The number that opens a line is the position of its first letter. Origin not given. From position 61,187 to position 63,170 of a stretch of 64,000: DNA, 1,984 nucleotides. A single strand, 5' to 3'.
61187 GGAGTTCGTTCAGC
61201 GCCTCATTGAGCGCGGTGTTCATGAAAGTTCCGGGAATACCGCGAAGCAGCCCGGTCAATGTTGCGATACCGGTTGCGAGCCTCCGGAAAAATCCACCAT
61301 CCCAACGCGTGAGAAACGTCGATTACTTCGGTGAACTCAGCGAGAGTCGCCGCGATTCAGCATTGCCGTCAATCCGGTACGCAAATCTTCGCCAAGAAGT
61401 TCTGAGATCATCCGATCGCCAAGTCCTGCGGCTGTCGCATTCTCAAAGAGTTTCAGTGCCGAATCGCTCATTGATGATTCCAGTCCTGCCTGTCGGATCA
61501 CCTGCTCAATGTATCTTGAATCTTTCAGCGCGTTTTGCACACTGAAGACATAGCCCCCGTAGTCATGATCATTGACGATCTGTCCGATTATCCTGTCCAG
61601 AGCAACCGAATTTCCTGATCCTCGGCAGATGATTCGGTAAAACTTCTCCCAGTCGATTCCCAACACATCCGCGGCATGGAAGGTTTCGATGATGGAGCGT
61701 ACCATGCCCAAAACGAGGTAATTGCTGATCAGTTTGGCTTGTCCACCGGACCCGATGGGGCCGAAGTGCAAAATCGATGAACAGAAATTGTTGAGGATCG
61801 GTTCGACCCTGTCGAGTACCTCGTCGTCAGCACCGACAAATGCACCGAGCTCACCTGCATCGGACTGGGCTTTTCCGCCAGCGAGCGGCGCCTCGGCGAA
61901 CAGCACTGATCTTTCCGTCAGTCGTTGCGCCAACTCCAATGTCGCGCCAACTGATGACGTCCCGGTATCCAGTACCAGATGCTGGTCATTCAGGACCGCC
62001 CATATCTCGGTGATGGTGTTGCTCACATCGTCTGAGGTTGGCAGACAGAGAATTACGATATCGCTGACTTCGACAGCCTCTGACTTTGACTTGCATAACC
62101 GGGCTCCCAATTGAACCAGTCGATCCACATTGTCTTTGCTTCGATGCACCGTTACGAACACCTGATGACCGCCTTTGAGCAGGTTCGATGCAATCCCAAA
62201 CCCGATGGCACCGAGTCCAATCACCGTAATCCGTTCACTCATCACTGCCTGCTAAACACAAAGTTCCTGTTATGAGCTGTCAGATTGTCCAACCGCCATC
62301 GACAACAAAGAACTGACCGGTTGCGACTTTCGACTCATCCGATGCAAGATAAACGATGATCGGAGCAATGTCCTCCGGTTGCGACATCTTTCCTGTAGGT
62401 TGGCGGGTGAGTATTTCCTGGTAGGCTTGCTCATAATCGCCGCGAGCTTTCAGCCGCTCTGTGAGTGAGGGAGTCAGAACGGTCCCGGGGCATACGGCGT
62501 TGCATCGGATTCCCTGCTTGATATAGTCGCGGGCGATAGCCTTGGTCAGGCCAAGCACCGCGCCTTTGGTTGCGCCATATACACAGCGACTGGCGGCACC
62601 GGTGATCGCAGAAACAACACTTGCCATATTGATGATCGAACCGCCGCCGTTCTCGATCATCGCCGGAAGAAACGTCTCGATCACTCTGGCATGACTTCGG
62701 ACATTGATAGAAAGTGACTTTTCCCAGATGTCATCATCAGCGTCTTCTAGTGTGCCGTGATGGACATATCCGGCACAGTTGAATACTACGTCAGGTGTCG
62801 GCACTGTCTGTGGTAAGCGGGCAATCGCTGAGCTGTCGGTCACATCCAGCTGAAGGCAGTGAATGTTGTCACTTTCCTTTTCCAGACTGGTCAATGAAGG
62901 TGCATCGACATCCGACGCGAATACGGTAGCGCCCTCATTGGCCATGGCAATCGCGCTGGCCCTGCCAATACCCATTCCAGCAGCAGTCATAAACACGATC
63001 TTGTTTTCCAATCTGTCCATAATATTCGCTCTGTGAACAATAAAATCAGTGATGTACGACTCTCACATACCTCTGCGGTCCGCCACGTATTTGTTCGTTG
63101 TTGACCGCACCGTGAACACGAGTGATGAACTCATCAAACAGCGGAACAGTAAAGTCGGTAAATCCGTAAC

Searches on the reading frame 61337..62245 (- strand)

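Call 77: search_protein_families(library=pfam, proteins=[window:61337-62245:-], max_evalue=0.00001)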
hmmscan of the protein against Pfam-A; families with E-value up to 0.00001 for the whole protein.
window:61337-62245:- (302 aa): 5 families
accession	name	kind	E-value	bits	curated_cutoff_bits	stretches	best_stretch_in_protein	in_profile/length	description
PF03446.21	NAD_binding_2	-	1.7e-32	113.1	21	1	5-161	1-159/161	NAD binding domain of 6-phosphogluconate dehydrogenase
PF14833.11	NAD_binding_11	-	7.4e-15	55.7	30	1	165-283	1-118/122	NAD-binding of NADP-dependent 3-hydroxyisobutyrate dehydrogenase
PF03807.23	F420_oxidored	-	6.1e-13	49.6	21.6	1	5-94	1-91/94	NADP oxidoreductase coenzyme F420-dependent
PF02153.23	PDH_N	-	1.4e-06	28.3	26.5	1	21-127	4-110/154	Prephenate dehydrogenase, nucleotide-binding domain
PF02826.25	2-Hacid_dh_C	-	3.3e-06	27.1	25.1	1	4-105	37-137/178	D-isomer specific 2-hydroxyacid dehydrogenase, NAD binding domain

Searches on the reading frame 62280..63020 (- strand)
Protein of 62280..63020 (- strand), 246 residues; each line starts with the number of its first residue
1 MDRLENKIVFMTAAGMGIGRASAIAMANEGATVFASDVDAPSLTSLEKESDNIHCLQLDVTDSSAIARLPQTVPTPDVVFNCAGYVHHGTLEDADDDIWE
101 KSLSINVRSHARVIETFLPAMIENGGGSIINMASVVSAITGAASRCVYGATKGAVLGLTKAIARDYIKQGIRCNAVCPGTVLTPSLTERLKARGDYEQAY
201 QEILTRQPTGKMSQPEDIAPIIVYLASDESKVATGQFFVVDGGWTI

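Call 77: search_protein_families(library=pfam, proteins=[window:62280-63020:-], max_evalue=0.00001)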
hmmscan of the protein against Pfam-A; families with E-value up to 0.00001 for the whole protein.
window:62280-63020:- (246 aa): 4 families
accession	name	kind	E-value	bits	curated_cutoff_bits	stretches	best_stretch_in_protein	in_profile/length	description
PF13561.12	adh_short_C2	-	2e-52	178.6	27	1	15-245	5-236/236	Enoyl-(Acyl carrier protein) reductase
PF00106.31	adh_short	-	1.4e-40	139.3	26.6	1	7-189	1-190/195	short chain dehydrogenase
PF08659.16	KR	-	1.1e-07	32.4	22.6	1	16-155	10-156/180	KR domain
PF01370.27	Epimerase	-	5e-07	29.8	20.9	1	18-123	10-104/240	NAD dependent epimerase/dehydratase family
